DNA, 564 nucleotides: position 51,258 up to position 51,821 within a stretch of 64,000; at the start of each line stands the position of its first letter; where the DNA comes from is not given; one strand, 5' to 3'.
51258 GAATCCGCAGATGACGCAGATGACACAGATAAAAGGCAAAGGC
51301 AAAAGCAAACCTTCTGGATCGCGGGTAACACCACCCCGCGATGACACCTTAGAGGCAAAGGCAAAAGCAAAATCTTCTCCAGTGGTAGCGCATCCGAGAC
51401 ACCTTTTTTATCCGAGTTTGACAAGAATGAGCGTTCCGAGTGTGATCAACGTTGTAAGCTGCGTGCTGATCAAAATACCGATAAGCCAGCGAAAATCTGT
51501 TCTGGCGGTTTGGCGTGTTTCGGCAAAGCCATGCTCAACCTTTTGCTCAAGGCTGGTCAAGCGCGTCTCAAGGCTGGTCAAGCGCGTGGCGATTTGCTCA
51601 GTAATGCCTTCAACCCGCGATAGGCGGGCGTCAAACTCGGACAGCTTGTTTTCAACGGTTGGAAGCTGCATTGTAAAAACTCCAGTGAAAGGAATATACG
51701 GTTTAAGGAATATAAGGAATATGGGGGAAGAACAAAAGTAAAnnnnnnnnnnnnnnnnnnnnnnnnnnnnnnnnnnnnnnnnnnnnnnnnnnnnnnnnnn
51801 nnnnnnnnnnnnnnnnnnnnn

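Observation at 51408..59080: Rpn (YhgA-like) nuclease-associated mosaic of segmental duplications; one leader cassette is fused to two unrelated GT-C glycosyltransferase genes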

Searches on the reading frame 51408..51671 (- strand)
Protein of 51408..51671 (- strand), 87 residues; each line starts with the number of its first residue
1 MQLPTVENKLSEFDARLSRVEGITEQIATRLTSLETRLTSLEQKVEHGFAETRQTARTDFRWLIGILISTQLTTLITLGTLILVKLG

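Call 7: search_protein_families(library=pfam, proteins=[window:51408-51671:-], max_evalue=0.01)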
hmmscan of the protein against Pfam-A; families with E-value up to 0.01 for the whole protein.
window:51408-51671:- (87 aa): 2 families
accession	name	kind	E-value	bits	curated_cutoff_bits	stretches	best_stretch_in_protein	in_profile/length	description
PF23991.1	DUF7310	-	0.0017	19.2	40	1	3-46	5-47/83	Coiled-coil region of unknown function (DUF7310)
PF12795.12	MscS_porin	-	0.0055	16.8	34.4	1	2-48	93-139/238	Mechanosensitive ion channel porin domain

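Call 10: search_protein_families(library=ncbifam, proteins=[window:51408-51671:-], max_evalue=1)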
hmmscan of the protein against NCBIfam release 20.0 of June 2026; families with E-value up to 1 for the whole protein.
window:51408-51671:- (87 aa): 5 families
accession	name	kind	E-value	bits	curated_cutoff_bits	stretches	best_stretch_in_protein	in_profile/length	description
TIGR01149.1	mtrG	equivalog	0.022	14.7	50.65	1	32-76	15-59/70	tetrahydromethanopterin S-methyltransferase subunit MtrG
NF047515.1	SpiroCoCo_C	equivalog_domain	0.042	13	125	1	4-46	214-256/313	SpiroCoCo family coiled-coil protein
TIGR02978.1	phageshock_pspC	equivalog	0.1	12.5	104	1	15-49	84-118/121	envelope stress response membrane protein PspC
NF040877.1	SE1832_fam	equivalog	0.16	12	45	1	17-44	23-50/51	SE1832 family protein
NF053525.1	thylo_ssr2422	subfamily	0.95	10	38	0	22-47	9-34/77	ssr2422 family thylakoid membrane protein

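Call 72: search_protein_families(library=padloc, proteins=[window:51408-51671:-], max_evalue=0.01)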
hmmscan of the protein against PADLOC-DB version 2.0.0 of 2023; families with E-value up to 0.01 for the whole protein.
window:51408-51671:- (87 aa): 2 families
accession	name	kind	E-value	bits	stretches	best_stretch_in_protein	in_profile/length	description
PDLC03061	Specificity_I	-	0.0015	15.7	0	3-45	316-357/360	Type I specificity subunit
PDLC00006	DruC1|DruC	-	0.0089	12.5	1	7-57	167-217/626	Unknown function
